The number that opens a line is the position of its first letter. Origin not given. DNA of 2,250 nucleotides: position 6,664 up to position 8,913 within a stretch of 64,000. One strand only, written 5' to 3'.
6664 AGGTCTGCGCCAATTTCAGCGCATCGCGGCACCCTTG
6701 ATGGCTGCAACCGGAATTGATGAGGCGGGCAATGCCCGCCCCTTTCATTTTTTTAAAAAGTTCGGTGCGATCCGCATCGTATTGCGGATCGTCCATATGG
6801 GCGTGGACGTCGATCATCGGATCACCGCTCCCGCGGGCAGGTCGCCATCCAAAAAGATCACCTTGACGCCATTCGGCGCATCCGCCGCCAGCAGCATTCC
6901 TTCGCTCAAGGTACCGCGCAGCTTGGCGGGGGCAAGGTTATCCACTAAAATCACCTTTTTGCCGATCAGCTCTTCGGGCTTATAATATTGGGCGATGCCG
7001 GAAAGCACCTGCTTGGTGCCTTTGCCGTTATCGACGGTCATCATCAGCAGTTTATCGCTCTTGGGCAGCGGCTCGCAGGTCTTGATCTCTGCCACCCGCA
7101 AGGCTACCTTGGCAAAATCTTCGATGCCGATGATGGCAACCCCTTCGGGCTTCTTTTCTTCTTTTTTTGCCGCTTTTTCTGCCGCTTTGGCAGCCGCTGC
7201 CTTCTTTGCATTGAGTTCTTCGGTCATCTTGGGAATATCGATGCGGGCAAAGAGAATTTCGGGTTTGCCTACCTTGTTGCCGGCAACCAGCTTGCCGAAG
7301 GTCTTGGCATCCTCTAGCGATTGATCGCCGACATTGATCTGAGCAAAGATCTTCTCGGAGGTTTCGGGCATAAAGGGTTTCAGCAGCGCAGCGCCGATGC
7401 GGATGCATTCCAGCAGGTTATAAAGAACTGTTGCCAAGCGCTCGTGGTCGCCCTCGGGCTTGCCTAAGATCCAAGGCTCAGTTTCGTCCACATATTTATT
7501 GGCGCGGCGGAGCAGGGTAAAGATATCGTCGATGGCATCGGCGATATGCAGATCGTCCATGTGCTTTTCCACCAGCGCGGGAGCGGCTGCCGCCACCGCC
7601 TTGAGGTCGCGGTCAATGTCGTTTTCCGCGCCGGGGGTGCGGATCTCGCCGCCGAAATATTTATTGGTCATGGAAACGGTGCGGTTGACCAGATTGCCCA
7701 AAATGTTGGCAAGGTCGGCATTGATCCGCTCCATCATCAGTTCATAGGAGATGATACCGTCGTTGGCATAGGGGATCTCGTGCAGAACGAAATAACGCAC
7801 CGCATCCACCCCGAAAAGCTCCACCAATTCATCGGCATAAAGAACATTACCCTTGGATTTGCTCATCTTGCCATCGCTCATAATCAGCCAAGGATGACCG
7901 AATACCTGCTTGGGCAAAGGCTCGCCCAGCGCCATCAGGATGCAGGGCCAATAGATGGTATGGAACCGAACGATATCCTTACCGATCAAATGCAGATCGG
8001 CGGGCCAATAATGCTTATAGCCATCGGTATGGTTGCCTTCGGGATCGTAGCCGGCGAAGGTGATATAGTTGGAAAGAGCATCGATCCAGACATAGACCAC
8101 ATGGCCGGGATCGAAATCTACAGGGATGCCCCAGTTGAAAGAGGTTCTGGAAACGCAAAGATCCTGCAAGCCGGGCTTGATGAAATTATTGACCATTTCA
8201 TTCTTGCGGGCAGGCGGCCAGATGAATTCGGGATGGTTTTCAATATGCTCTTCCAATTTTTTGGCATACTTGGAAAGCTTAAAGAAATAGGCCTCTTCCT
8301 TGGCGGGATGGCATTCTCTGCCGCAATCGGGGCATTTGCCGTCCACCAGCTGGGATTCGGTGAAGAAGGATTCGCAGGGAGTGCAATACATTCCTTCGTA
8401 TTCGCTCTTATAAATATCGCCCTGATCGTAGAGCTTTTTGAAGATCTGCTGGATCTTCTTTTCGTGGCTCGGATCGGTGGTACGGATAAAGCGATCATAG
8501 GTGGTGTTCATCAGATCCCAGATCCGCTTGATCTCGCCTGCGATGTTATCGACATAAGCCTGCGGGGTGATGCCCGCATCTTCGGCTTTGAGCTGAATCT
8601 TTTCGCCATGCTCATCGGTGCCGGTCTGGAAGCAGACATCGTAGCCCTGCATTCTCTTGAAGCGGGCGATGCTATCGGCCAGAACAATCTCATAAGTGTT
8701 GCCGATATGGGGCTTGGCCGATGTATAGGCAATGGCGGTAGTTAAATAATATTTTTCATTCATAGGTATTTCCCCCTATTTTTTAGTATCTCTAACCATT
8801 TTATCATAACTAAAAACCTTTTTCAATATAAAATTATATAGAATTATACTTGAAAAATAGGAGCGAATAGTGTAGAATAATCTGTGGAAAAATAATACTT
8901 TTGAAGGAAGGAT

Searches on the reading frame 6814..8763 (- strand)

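Call 60: search_protein_families(library=ncbifam, proteins=[window:6814-8763:-], max_evalue=1e-10)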
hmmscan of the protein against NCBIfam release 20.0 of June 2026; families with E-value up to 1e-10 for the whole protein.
window:6814-8763:- (649 aa): 22 families
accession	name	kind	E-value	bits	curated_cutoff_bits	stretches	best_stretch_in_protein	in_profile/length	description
NF008900.0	PRK12267.1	equivalog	4.8e-269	894.3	598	1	2-648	3-647/648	methionine--tRNA ligase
TIGR00398.1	metG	equivalog_domain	9.9e-165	549.2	336.35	1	6-509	2-530/530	methionine--tRNA ligase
NF001100.0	PRK00133.1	equivalog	5e-155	517.7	587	2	155-646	186-673/676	methionine--tRNA ligase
NF008860.0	PRK11893.2-2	equivalog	1.4e-99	334.7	761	3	245-477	318-548/583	methionine--tRNA ligase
TIGR00399.1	metG_C_term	equivalog_domain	4.8e-41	139.8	116.65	1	514-648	4-138/139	methionine--tRNA ligase subunit beta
TIGR00422.1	valS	equivalog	8.5e-38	129.9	612.1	2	244-494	469-716/863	valine--tRNA ligase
TIGR00396.1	leuS_bact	equivalog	1.3e-33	116.2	548.4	1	2-195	28-221/843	leucine--tRNA ligase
NF009687.0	PRK13208.1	equivalog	1e-31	109.9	738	2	222-489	458-716/801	valine--tRNA ligase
TIGR00392.1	ileS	equivalog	1.9e-27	95.8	621.4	1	221-485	534-800/861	isoleucine--tRNA ligase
NF004349.1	PRK05729.1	equivalog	2.6e-27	95.4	704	1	242-487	459-694/860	valine--tRNA ligase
NF008957.0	PRK12300.1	subfamily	7.5e-27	93.7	677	1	249-477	574-780/946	leucine--tRNA ligase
TIGR00395.1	leuS_arch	equivalog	7.7e-25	87.1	648.5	1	248-566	567-851/938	leucine--tRNA ligase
NF008859.0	PRK11893.2-1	equivalog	5.5e-21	75.1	553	0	19-155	18-155/498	methionine--tRNA ligase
NF007492.0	PRK10089.1-1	equivalog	6.6e-18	64.7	150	1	545-640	4-99/110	tRNA-binding protein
TIGR00435.1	cysS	equivalog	1e-14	54.5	340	0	256-427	221-381/466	cysteine--tRNA ligase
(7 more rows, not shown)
